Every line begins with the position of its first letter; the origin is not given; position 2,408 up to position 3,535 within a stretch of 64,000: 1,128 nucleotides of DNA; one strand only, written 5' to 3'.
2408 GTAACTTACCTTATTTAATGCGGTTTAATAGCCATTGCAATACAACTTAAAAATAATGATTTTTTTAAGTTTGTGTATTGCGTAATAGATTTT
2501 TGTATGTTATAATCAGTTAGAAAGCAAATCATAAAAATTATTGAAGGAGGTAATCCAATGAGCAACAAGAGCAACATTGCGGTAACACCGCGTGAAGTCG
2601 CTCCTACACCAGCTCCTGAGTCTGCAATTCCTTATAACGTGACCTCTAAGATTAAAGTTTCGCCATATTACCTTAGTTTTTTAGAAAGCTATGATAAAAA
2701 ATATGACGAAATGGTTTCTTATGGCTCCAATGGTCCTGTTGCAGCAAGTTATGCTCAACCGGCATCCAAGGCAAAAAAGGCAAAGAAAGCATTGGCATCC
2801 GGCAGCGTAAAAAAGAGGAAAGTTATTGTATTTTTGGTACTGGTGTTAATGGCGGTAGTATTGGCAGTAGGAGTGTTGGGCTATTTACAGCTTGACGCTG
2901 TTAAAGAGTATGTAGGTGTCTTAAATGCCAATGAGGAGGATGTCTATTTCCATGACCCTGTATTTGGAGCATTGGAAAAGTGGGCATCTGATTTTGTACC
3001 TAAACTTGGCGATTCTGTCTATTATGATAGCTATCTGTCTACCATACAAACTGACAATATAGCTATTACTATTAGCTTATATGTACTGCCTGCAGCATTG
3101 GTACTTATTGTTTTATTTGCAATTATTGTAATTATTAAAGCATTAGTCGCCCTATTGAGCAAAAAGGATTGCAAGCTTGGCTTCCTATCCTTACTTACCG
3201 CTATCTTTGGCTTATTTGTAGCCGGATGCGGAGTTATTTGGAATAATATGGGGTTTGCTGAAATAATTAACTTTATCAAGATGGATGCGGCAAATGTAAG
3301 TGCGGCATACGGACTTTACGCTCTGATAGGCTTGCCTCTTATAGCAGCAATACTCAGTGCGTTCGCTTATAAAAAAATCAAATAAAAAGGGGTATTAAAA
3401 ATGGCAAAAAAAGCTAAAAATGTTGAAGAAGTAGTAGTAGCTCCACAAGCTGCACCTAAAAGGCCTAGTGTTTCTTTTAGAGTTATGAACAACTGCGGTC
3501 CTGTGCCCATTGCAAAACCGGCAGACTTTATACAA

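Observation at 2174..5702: Three 72-73 aa motif-only proteins diverge almost only at synonymous sites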

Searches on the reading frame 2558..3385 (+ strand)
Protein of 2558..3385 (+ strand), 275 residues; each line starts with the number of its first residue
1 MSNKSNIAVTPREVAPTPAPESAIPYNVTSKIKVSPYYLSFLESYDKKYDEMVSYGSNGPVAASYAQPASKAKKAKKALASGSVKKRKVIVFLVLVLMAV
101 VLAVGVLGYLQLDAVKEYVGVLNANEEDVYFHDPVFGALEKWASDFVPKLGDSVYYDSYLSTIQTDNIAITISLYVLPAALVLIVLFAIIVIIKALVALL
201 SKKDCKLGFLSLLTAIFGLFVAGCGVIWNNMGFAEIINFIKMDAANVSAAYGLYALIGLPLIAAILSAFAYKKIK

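Call 3: search_protein_families(library=pfam, proteins=[window:2558-3385:+], max_evalue=1)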
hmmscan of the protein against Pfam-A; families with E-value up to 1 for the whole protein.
window:2558-3385:+ (275 aa): 2 families
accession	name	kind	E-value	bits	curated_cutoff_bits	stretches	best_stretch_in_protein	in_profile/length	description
PF13129.11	DUF3953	-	0.081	13.1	22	1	204-222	21-39/41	Protein of unknown function (DUF3953)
PF12420.13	DUF3671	-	0.14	12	34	1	73-194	145-210/223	Fam-L, Fam-M like protein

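Call 7: search_protein_families(library=ncbifam, proteins=[window:2558-3385:+], max_evalue=1)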
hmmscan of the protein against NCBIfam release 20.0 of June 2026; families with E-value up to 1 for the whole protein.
window:2558-3385:+ (275 aa): 1 family
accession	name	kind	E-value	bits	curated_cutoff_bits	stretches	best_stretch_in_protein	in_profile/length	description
NF050099.1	SepX_GlpR_2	exception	0.1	12.5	150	1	65-115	79-129/250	divisome protein SepX/GlpR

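Call 37: search_protein_families(library=padloc, proteins=[window:2558-3385:+], max_evalue=0.1)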
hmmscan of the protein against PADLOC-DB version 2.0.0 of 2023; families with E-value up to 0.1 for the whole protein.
window:2558-3385:+ (275 aa): 1 family
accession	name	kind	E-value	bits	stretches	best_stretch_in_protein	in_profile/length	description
PDLC03819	RTasSLATT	-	0.047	11.4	1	181-238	32-87/176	DRT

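Call 51: search_protein_families(library=phrogs, proteins=[window:2558-3385:+], max_evalue=0.01)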
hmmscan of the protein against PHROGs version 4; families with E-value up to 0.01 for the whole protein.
window:2558-3385:+ (275 aa): 0 families
